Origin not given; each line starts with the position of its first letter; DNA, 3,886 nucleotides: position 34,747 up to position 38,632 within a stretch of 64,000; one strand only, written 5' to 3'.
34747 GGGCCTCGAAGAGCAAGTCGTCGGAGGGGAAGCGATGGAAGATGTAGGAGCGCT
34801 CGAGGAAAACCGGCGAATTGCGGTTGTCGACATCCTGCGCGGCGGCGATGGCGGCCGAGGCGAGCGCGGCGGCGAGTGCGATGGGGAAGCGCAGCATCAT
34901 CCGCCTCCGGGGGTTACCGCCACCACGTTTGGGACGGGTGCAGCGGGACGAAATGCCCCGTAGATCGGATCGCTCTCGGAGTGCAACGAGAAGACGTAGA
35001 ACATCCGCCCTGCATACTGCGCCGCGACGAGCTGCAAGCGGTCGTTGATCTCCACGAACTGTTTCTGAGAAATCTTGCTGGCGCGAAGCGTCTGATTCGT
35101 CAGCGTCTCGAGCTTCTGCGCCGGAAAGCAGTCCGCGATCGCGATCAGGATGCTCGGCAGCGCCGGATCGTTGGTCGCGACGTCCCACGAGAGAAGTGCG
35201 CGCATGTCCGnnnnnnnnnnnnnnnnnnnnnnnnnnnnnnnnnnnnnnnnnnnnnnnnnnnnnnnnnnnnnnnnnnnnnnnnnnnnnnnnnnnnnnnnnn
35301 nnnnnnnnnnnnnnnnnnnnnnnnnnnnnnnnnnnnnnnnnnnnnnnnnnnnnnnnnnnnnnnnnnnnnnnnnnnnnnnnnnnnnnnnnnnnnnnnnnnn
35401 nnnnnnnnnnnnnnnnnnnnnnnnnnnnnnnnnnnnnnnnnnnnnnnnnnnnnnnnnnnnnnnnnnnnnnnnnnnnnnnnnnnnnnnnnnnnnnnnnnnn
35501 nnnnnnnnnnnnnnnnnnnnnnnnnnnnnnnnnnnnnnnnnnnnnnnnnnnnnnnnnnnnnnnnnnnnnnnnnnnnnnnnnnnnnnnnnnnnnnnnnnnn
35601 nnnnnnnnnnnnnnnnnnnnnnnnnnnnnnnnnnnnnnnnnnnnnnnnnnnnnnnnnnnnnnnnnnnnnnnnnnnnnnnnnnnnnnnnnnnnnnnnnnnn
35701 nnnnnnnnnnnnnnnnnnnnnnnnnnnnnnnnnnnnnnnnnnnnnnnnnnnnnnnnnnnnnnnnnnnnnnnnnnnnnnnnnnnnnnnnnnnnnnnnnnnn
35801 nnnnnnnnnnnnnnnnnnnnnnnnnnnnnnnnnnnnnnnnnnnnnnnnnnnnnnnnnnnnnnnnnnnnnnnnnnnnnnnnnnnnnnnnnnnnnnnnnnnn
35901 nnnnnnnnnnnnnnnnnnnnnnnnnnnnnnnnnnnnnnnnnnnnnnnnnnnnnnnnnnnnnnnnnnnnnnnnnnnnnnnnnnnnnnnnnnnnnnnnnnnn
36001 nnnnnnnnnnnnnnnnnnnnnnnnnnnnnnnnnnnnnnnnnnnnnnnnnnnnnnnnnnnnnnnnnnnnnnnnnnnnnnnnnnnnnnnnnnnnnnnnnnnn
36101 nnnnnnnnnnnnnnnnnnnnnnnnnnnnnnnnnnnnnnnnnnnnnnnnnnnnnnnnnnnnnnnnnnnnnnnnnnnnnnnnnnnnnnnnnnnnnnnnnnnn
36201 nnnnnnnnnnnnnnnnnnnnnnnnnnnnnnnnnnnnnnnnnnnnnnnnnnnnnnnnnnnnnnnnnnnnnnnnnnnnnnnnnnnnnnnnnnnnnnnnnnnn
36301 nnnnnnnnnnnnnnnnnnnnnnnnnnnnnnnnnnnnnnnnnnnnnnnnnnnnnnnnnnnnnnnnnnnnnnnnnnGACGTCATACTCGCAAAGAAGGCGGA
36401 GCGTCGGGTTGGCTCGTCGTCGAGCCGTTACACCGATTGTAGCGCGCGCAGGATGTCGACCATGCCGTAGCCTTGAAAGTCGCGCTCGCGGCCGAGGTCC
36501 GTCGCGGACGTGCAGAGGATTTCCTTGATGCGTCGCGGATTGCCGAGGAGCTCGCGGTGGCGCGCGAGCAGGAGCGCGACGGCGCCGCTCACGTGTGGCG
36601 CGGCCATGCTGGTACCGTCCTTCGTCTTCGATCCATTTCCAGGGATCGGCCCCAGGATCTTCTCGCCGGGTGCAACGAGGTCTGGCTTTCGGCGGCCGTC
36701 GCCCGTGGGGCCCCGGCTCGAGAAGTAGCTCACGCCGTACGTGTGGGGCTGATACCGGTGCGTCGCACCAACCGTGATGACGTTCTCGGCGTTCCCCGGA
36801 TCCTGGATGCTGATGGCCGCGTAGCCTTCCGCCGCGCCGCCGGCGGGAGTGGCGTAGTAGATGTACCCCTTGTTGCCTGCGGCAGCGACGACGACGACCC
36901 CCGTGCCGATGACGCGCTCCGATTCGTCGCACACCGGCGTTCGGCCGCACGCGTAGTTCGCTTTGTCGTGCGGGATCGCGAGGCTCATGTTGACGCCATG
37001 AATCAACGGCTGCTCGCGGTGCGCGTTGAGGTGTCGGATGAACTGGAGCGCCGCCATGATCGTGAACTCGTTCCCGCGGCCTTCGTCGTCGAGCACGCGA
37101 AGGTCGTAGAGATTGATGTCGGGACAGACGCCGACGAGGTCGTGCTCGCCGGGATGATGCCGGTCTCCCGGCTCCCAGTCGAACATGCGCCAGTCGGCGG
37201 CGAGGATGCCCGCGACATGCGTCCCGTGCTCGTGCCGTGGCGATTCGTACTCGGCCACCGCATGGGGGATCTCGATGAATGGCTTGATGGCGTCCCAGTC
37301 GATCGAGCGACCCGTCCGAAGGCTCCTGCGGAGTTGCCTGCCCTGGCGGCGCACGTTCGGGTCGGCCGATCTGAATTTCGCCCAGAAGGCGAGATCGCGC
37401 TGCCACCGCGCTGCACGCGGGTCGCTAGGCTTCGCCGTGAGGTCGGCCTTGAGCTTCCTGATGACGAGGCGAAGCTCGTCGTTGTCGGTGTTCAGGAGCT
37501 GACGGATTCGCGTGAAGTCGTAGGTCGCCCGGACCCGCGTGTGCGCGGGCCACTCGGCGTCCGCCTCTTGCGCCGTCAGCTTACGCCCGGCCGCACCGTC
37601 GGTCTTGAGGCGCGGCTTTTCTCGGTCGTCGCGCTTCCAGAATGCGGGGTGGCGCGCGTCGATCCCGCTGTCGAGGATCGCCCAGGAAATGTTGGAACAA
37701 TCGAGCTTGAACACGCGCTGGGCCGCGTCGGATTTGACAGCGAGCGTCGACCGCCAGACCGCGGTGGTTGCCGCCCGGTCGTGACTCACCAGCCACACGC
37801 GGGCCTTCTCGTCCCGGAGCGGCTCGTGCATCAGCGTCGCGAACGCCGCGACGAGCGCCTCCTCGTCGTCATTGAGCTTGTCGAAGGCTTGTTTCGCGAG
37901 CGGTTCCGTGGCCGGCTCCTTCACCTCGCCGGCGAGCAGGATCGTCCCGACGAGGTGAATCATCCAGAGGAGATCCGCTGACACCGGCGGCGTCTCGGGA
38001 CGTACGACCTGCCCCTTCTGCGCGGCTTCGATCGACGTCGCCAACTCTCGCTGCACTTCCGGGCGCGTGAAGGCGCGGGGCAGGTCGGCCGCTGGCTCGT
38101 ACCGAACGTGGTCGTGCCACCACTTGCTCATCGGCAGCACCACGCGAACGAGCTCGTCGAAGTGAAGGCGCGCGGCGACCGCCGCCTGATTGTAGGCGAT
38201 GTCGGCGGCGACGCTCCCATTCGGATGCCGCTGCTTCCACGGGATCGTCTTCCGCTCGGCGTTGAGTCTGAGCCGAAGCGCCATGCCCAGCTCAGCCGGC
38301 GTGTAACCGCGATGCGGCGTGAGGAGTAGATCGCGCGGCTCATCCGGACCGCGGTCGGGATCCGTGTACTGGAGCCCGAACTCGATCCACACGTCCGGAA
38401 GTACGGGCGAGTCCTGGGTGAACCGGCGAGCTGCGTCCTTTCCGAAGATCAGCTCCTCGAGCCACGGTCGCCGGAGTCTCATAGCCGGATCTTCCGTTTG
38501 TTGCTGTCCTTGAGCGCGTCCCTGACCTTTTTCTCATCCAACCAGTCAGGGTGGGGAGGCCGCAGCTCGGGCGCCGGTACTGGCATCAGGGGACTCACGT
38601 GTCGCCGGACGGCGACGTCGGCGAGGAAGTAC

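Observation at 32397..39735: Six-gene, translationally coupled operon stacking five degradative enzymes: candidate undescribed conflict/defence system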

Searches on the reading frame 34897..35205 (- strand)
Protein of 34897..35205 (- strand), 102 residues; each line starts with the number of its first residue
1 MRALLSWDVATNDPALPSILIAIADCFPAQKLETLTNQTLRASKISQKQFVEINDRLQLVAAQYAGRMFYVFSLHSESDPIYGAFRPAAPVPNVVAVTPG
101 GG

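Call 4: search_protein_families(library=pfam, proteins=[window:34897-35205:-], max_evalue=0.1)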
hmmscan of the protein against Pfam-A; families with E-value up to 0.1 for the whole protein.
window:34897-35205:- (102 aa): 1 family
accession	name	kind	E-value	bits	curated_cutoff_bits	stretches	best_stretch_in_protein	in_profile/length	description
PF08494.16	DEAD_assoc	-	0.054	13.8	23.5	1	17-86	72-140/191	DEAD/H associated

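Call 5: search_protein_families(library=padloc, proteins=[window:34897-35205:-], max_evalue=0.1)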
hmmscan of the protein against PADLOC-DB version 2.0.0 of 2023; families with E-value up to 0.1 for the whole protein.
window:34897-35205:- (102 aa): 0 families

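Call 6: search_protein_families(library=ncbifam, proteins=[window:34897-35205:-], max_evalue=0.1)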
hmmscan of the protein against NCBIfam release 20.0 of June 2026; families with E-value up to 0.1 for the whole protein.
window:34897-35205:- (102 aa): 0 families

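Call 56: search_solved_structures(query=A3, max_evalue=10, show_alignments=1)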
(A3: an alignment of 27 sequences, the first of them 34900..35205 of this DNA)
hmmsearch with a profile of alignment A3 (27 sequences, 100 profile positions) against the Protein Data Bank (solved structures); distinct sequences matched with E-value up to 10: 8.
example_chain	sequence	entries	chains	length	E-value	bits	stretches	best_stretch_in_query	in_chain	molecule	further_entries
4qr0_A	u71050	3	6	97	0.11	15.8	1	1-79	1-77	CRISPR-associated endoribonuclease Cas2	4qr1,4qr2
6gdu_A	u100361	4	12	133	0.2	15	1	4-88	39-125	Periplasmic divalent cation tolerance protein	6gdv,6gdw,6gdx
4l9c_A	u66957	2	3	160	0.27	14.6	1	22-74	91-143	F-box only protein 7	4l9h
9y5h_B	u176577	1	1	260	0.78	13.1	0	10-65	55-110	sc-t-SNARE-diff-#3.3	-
9qqu_A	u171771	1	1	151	0.82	13.1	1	21-67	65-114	Stress-induced-phosphoprotein 1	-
2nc9_A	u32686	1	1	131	0.87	13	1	22-78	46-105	Stress-induced-phosphoprotein 1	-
3esk_A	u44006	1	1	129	0.88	13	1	28-76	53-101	Stress-induced-phosphoprotein 1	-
1elr_A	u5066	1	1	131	0.9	12.9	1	28-78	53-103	TPR2A-DOMAIN OF HOP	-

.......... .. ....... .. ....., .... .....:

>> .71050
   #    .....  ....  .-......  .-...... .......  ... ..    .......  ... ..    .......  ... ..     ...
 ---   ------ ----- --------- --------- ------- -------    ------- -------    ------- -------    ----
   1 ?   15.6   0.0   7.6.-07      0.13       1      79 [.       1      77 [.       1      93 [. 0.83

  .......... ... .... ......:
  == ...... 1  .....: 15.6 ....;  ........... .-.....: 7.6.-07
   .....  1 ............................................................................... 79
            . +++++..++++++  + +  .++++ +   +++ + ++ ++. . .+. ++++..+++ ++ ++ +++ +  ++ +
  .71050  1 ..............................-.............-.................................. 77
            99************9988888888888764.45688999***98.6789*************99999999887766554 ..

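Call 77: search_protein_families(library=phrogs, proteins=[window:34897-35205:-], max_evalue=0.001)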
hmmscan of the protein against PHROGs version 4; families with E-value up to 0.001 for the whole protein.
window:34897-35205:- (102 aa): 0 families

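Call 79: search_protein_families(library=pfam, alignment_id=A3, max_evalue=1)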
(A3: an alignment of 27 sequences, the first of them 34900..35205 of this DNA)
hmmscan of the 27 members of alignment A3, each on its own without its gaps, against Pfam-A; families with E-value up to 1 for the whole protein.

A. member 1, window:34900-35205:- (102 aa): 1 family
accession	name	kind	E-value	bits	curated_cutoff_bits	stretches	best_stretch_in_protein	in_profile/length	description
PF08494.16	DEAD_assoc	-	0.054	13.8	23.5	1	17-86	72-140/191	DEAD/H associated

B. families by the number of members that match (of 27 scanned): 8 families
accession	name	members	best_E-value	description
PF22229.1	CofB_C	2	0.16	CofB C-terminal domain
PF21587.3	AP5B1_N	1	0.044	AP-5 complex subunit beta-1, N-terminal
PF08494.16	DEAD_assoc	1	0.054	DEAD/H associated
PF05288.16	Pox_A3L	1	0.056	Poxvirus A3L Protein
PF22560.2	GMT-wHTH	1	0.12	GMT-like wHTH domain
PF01394.26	Clathrin_propel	1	0.12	Clathrin propeller repeat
PF25551.1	DUF7929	1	0.14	Domain of unknown function (DUF7929)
PF11913.13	DUF3431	1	0.15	Protein of unknown function (DUF3431)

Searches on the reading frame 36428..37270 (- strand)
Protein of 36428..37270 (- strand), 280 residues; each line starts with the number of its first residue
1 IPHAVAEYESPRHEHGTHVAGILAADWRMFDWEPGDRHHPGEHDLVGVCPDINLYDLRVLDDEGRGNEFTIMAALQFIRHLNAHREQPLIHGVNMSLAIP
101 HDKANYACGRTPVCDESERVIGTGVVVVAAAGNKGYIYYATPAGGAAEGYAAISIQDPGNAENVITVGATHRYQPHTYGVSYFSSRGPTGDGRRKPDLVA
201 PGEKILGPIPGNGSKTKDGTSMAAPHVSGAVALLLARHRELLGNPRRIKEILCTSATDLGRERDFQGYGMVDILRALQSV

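Call 61: search_protein_families(library=pfam, proteins=[window:36428-37270:-], max_evalue=0.01)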
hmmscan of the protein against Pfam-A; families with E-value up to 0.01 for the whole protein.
window:36428-37270:- (280 aa): 1 family
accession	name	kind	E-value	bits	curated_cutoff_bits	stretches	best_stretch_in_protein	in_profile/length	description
PF00082.27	Peptidase_S8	-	5.9e-39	134.5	21.8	1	10-269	51-286/288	Subtilase family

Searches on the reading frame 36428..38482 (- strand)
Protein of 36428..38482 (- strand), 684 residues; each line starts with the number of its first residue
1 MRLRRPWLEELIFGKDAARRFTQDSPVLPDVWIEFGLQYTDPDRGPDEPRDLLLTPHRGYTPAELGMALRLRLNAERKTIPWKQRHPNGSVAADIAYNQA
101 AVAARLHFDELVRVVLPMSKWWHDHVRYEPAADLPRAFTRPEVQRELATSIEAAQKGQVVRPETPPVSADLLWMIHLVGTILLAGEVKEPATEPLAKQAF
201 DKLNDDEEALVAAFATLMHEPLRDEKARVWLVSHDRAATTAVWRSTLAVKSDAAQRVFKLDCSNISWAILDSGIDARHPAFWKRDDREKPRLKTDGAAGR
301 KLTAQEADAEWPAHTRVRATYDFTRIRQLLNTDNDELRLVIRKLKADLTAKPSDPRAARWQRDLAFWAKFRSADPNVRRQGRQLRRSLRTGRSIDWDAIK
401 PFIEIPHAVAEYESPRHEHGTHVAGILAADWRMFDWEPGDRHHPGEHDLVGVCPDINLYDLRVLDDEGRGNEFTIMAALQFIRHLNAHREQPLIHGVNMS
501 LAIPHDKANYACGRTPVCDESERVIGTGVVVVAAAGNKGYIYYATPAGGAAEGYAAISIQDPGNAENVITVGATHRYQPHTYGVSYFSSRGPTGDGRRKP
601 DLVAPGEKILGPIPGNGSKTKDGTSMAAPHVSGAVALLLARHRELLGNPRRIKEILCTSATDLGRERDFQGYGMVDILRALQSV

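Call 4: search_protein_families(library=pfam, proteins=[window:36428-38482:-], max_evalue=0.1)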
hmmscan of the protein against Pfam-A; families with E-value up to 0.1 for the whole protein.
window:36428-38482:- (684 aa): 1 family
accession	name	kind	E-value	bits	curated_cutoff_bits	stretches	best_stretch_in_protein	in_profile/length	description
PF00082.27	Peptidase_S8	-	3e-40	138.8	21.8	1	265-673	4-286/288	Subtilase family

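Call 5: search_protein_families(library=padloc, proteins=[window:36428-38482:-], max_evalue=0.1)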
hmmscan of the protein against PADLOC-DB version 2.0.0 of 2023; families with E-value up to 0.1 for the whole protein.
window:36428-38482:- (684 aa): 3 families
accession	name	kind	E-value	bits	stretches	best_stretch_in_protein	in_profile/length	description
PDLC03014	subtilase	-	1.3e-42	144.7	1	259-674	169-388/391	-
PDLC02197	IetS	-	7.7e-07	25.8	1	391-661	267-536/749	-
PDLC02199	IetS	-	0.0018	14.5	1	558-638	488-579/826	-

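Call 6: search_protein_families(library=ncbifam, proteins=[window:36428-38482:-], max_evalue=0.1)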
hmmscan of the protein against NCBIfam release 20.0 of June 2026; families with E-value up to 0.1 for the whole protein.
window:36428-38482:- (684 aa): 8 families
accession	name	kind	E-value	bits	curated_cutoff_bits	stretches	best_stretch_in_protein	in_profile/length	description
TIGR03921.1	T7SS_mycosin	equivalog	3e-24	85.8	278.75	1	417-683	50-287/353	type VII secretion-associated serine protease mycosin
NF040809.1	germ_prot_CspBA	exception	1.3e-17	62.8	1250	1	558-659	395-497/1099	bifunctional germination protease/germinant receptor pseudoprotease CspBA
NF040553.1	SGO_0316_fam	subfamily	1.1e-10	39.8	1400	1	584-638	653-707/1486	SGO_0316/SGO_0317 family LPXTG-anchored serine peptidase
NF033595.1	denti_PrtP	equivalog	2.2e-09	36.5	300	1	603-684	415-505/606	dentilisin complex serine proteinase subunit PrtP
NF051851.1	AtpSerPepEprS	equivalog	3.1e-09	35.4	1700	1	603-681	282-363/988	autotransporter serine peptidase EprS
NF040808.2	CspC_non_triad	exception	3.2e-09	35.8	675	1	559-639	421-498/556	bile acid germinant receptor pseudoprotease CspC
TIGR03895.1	protease_PatA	subfamily_domain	4.7e-08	32.2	421.05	1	565-662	110-202/606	PatA/PatG family cyanobactin maturation protease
NF049966.1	QH_SP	equivalog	2e-06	27.3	165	2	453-543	54-130/219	subtilisin-like serine protease QhpE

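Call 7: find_encoding_contigs(protein=window:36428-38482:-, flank=10000, max_places=10)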
Protein window:36428-38482:- (684 aa): no gene with exactly this product is on record in the collection.

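Call 77: search_protein_families(library=phrogs, proteins=[window:36428-38482:-], max_evalue=0.001)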
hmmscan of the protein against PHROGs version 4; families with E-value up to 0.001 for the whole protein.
window:36428-38482:- (684 aa): 2 families
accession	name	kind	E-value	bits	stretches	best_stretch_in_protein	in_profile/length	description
phrog_3677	-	other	1.2e-43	150.1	1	268-681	600-852/1125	protease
phrog_3964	-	unknown function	2.2e-14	53.8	1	416-677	310-570/779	-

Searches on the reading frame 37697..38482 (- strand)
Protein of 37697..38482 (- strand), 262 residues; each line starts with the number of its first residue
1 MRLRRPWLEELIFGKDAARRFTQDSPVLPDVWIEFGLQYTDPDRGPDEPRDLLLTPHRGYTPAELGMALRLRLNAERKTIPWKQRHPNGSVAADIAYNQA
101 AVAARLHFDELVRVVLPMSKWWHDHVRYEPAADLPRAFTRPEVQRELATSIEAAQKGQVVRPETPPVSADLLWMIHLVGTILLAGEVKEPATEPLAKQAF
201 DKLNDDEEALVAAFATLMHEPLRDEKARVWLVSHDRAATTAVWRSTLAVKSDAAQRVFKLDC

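Call 61: search_protein_families(library=pfam, proteins=[window:37700-38482:-], max_evalue=0.01)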
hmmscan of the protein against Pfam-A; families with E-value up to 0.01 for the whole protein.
window:37700-38482:- (261 aa): 0 families

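Call 74: search_protein_representatives(protein=window:37697-38482:-)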
Query: 262 residues. Proteins with E-value up to 0.001 (for the whole library): 635; up to 1e-10: 307; up to 1e-30: 11. The best 150 are listed.
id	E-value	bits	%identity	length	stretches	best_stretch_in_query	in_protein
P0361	6.4e-99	347.4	65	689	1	1-262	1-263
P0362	3.1e-53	197.7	49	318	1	1-261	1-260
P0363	4.3e-47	177.5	44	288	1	1-262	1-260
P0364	3.3e-43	164.8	45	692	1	1-262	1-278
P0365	6.5e-39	150.7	48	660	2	1-129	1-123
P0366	1.1e-38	150.0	45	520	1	4-262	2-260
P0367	1.5e-38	149.5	45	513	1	9-261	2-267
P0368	1.2e-37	146.6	41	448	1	1-262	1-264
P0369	4.3e-35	138.2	42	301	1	3-262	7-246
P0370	1.0e-32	130.4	44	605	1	7-262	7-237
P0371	7.7e-32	127.5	45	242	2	1-131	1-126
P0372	2.2e-30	122.8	38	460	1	3-262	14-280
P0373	3.5e-30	122.1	49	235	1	3-189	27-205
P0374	6.2e-30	121.3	40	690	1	1-262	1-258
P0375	9.4e-30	120.7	41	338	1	3-262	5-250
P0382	2.4e-28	116.1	50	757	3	1-126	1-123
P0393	2.3e-26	109.6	38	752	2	1-91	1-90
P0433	1.0e-21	94.3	38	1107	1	4-259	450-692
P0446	1.7e-20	90.4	46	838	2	2-127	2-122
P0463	2.8e-19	86.4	46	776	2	4-126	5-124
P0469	1.0e-18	84.5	38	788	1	8-262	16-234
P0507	2.0e-16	77.0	35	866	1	3-262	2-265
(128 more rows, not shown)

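Call 75: search_protein_families(library=pfam, proteins=[P0433, P0446, P0507, P0469, P0463, P0382, P0361, P0393], max_evalue=0.001)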
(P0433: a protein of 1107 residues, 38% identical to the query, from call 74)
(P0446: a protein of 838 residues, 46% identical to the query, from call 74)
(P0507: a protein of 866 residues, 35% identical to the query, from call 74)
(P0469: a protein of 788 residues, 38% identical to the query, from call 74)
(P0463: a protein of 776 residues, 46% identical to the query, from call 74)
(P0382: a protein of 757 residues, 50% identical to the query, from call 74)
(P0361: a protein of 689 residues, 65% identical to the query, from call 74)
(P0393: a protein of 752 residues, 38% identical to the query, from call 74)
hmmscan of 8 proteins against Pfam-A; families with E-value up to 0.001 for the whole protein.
P0433 (1107 aa): 2 families
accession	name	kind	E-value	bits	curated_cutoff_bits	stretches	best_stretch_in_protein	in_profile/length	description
PF00082.27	Peptidase_S8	-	1.3e-38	133.4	21.8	1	701-1096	7-288/288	Subtilase family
PF00753.33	Lactamase_B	-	2.8e-07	31.1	22.7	1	30-112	16-89/196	Metallo-beta-lactamase superfamily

P0446 (838 aa): 1 family
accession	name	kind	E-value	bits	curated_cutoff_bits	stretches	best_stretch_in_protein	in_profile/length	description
PF00082.27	Peptidase_S8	-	3.1e-40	138.8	21.8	1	404-827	7-288/288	Subtilase family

P0507 (866 aa): 1 family
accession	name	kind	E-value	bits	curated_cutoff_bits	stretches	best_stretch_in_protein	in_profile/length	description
PF00082.27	Peptidase_S8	-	3.3e-09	36.9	21.8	1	523-575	166-221/288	Subtilase family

P0469 (788 aa): 1 family
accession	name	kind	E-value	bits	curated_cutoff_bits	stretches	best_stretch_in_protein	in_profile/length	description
PF00082.27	Peptidase_S8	-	2.1e-11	44.1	21.8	1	241-478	8-171/288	Subtilase family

P0463 (776 aa): 1 family
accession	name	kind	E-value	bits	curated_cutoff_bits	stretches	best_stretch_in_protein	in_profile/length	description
PF00082.27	Peptidase_S8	-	1.5e-33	116.8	21.8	1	513-765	57-288/288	Subtilase family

P0382 (757 aa): 1 family
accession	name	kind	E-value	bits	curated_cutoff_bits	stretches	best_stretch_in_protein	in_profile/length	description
PF00082.27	Peptidase_S8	-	3.6e-40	138.5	21.8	1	344-746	7-288/288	Subtilase family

P0361 (689 aa): 1 family
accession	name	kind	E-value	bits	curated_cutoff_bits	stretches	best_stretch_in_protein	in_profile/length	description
PF00082.27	Peptidase_S8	-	1.2e-40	140.1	21.8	1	269-678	7-286/288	Subtilase family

P0393 (752 aa): 1 family
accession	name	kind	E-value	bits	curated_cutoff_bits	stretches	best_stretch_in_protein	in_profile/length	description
PF00082.27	Peptidase_S8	-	1.6e-39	136.4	21.8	1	302-740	7-287/288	Subtilase family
